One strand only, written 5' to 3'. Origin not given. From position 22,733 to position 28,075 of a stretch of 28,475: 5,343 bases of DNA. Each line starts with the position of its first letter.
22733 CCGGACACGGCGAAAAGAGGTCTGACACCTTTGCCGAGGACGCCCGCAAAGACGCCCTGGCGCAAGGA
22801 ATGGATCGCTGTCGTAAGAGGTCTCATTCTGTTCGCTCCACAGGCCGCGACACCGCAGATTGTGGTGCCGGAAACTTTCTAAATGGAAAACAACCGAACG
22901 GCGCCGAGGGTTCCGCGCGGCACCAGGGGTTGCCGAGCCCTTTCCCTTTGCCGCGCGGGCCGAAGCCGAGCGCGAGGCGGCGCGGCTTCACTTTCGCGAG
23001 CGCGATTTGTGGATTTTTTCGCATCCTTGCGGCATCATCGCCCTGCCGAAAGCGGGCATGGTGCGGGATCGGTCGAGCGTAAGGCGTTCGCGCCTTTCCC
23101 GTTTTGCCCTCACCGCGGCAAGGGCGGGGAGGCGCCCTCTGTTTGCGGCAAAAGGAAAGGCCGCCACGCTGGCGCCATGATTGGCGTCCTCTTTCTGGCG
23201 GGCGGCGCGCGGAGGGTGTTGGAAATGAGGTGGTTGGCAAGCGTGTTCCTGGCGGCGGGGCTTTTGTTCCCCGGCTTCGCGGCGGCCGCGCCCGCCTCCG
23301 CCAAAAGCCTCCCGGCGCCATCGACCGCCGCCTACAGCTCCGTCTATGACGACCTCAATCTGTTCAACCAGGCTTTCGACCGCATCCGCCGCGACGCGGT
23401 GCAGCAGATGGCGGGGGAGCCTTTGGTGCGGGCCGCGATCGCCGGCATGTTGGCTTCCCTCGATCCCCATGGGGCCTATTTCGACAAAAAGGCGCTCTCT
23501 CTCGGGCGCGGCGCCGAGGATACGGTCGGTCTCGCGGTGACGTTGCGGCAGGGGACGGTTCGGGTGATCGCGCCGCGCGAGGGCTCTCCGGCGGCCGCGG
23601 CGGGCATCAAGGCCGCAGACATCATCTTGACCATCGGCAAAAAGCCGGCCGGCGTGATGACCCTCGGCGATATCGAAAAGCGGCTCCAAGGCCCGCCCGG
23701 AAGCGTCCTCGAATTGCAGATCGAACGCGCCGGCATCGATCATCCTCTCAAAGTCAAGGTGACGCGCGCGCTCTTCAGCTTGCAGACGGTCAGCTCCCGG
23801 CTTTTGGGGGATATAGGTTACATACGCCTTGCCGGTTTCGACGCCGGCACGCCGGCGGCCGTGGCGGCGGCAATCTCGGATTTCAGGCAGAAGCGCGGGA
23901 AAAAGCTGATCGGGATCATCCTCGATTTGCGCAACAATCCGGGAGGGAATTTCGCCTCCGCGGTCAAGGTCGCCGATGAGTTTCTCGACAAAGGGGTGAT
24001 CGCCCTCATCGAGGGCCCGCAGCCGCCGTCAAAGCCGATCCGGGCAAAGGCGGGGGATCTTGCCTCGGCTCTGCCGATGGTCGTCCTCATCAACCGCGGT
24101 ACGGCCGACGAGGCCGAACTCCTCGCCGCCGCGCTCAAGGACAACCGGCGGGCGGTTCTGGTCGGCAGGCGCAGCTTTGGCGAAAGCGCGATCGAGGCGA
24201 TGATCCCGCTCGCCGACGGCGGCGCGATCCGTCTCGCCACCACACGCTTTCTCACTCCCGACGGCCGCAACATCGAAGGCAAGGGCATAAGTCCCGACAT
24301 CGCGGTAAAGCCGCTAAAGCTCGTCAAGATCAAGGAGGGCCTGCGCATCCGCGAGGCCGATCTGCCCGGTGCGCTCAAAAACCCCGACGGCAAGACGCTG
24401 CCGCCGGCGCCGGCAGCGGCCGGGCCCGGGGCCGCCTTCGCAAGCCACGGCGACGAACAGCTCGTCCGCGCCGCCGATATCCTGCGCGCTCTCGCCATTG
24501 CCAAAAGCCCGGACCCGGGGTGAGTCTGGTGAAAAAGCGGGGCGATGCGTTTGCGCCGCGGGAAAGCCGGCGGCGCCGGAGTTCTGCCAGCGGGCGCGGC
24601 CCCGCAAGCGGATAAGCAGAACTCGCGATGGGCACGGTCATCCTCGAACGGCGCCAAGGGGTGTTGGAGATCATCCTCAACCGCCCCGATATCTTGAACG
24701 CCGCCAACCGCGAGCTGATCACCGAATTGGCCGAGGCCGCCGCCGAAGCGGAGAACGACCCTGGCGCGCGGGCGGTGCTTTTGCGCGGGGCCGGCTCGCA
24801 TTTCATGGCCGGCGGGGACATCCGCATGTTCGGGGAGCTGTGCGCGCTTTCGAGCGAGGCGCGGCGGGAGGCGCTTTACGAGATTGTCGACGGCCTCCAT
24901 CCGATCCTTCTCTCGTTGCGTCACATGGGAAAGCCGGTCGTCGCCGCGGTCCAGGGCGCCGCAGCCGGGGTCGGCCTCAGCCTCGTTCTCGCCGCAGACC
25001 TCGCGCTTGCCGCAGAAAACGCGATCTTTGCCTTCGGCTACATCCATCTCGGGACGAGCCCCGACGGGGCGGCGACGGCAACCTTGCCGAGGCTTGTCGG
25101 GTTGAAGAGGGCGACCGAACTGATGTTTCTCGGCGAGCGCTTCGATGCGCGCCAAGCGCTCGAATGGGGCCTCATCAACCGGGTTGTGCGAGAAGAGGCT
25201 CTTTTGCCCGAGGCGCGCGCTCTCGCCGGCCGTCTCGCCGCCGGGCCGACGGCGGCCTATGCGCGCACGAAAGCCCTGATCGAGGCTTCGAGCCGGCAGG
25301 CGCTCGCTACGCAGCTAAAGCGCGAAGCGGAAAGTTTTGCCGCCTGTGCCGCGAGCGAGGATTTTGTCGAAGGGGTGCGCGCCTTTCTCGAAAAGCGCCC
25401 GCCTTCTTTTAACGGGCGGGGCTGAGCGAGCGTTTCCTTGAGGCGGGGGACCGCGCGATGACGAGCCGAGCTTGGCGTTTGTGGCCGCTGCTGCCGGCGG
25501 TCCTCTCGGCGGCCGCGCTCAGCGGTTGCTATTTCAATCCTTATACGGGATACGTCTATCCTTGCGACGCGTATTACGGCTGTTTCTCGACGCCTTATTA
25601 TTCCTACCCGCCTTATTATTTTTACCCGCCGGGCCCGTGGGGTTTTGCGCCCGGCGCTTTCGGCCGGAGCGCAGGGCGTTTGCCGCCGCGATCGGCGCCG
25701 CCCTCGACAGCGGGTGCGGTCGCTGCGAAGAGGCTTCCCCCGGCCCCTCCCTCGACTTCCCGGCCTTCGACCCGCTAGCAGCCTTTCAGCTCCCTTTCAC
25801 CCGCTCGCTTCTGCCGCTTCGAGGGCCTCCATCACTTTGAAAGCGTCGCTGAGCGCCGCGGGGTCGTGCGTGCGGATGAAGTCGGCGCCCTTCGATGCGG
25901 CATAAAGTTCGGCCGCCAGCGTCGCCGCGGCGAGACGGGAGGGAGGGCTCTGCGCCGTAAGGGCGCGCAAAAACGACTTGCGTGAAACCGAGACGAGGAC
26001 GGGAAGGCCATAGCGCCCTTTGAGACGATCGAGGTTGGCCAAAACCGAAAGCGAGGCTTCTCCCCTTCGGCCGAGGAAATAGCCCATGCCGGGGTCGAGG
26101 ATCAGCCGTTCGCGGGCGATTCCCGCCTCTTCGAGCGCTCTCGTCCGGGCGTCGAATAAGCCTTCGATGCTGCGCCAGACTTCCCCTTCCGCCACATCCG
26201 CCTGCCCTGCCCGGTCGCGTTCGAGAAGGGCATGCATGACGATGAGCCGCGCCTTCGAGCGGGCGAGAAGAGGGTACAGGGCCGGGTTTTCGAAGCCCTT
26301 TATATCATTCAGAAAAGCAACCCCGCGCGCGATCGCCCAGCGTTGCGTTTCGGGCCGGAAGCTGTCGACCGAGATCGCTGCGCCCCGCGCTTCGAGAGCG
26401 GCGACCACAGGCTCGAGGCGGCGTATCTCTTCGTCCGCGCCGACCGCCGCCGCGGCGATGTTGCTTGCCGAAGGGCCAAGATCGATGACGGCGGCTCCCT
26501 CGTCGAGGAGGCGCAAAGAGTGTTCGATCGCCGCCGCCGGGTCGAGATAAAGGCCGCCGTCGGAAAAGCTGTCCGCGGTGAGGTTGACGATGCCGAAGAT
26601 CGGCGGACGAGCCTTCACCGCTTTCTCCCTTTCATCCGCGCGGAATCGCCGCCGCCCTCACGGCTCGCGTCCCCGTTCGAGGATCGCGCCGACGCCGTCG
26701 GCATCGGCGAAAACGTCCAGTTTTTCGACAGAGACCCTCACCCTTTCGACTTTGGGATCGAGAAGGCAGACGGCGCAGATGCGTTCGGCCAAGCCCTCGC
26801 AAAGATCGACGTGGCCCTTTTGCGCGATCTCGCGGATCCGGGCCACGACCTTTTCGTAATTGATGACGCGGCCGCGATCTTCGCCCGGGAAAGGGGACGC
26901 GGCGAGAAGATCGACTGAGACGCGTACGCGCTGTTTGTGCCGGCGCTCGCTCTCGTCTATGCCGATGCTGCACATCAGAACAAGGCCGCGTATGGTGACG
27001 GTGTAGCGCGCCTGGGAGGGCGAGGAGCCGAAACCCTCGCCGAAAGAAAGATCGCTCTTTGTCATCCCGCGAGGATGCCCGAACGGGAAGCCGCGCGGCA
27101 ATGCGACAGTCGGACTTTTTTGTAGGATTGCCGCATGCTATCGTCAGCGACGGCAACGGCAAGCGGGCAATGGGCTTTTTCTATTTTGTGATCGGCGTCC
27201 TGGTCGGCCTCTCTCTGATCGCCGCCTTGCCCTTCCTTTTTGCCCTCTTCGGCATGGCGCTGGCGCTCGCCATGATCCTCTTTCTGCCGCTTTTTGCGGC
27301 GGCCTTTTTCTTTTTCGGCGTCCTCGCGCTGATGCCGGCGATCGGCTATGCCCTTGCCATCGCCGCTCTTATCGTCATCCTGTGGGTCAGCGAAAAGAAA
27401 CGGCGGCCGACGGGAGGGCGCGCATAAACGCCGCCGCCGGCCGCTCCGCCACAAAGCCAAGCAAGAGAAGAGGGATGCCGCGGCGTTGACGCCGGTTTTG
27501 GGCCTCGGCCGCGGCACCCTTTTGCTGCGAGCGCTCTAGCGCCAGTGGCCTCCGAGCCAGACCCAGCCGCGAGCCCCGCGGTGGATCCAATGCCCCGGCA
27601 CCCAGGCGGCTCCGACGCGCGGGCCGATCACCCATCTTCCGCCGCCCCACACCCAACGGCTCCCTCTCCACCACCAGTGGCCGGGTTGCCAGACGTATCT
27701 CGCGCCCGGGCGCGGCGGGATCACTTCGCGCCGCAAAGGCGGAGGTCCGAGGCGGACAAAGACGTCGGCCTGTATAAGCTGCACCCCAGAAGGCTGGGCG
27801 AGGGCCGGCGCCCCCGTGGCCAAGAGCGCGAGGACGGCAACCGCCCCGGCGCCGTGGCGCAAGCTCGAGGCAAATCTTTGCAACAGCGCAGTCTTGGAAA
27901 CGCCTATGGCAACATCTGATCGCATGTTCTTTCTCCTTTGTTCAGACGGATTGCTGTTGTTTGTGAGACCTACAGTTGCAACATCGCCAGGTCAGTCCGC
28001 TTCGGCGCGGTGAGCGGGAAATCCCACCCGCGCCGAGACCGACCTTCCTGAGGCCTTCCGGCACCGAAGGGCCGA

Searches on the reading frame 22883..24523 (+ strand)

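Call 6: search_protein_families(library=pfam, proteins=[window:22883-24523:+], max_evalue=0.01)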
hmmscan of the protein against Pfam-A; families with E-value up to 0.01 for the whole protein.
window:22883-24523:+ (546 aa): 5 families
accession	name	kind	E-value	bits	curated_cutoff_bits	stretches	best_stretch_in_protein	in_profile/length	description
PF03572.23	Peptidase_S41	-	6.3e-44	149.9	24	1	310-475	1-165/165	Peptidase family S41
PF17820.7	PDZ_6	-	2.5e-10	40.4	27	1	228-282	2-54/54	PDZ domain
PF13180.12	PDZ_2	-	3.6e-07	30.8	27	1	216-293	4-80/80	PDZ domain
PF22694.1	CtpB_N-like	-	3.7e-06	27.8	27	1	146-203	26-84/85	Activating protease CtpB N-terminal domain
PF00595.29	PDZ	-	0.00033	21.4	23.2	1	223-280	24-80/81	PDZ domain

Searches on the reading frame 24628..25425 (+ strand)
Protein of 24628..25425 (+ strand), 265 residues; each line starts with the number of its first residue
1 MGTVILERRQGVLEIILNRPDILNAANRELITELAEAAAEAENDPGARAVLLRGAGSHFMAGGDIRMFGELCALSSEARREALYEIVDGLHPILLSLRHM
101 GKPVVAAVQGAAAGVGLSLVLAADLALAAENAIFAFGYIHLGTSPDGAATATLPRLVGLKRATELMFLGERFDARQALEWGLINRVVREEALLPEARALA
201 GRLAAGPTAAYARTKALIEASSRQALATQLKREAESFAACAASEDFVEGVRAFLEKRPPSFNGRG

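Call 6: search_protein_families(library=pfam, proteins=[window:24628-25425:+], max_evalue=0.01)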
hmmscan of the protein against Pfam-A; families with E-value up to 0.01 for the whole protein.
window:24628-25425:+ (265 aa): 2 families
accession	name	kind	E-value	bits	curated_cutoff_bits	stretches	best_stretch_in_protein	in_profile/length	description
PF00378.25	ECH_1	-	4.1e-57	193.8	27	1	8-263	2-250/251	Enoyl-CoA hydratase/isomerase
PF16113.10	ECH_2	-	1.2e-32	114.2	27.2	2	14-192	3-177/335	Enoyl-CoA hydratase/isomerase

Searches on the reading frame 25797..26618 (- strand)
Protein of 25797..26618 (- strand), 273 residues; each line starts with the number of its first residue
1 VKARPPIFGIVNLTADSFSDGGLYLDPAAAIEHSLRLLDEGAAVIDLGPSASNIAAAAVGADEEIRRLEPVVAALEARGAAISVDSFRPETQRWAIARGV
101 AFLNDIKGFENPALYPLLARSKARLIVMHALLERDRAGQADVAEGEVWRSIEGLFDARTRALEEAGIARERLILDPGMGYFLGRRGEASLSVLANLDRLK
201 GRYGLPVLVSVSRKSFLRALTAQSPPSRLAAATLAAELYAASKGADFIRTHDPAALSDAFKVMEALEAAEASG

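Call 6: search_protein_families(library=pfam, proteins=[window:25797-26618:-], max_evalue=0.01)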
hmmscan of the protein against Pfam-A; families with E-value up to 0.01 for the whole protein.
window:25797-26618:- (273 aa): 1 family
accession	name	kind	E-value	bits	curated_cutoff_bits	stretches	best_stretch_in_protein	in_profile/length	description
PF00809.28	Pterin_bind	-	3.8e-58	197.4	25.5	1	8-251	1-244/244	Pterin binding enzyme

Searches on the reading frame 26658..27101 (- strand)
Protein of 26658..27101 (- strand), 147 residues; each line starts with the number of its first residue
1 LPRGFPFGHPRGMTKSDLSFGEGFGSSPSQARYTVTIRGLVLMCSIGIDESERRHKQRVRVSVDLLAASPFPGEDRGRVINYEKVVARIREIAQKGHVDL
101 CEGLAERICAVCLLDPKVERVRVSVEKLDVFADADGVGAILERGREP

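Call 73: search_protein_families(library=pfam, proteins=[window:26658-27101:-], max_evalue=0.01)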
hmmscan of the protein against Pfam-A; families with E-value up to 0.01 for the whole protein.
window:26658-27101:- (147 aa): 1 family
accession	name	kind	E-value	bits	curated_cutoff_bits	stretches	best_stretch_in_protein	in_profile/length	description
PF02152.23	FolB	-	4.2e-21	76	31.8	1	35-139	1-110/113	Dihydroneopterin aldolase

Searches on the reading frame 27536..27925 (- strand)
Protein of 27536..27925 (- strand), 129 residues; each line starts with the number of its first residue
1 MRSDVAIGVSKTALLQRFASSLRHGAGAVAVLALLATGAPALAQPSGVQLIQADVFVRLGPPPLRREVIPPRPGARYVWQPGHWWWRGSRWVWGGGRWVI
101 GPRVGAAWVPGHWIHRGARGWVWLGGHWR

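Call 73: search_protein_families(library=pfam, proteins=[window:27536-27925:-], max_evalue=0.01)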
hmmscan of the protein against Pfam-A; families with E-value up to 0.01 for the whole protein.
window:27536-27925:- (129 aa): 1 family
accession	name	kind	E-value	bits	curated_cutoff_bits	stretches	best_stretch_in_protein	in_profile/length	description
PF12779.12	WXXGXW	-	0.00098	19.6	18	1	77-99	4-26/26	WXXGXW repeat (2 copies)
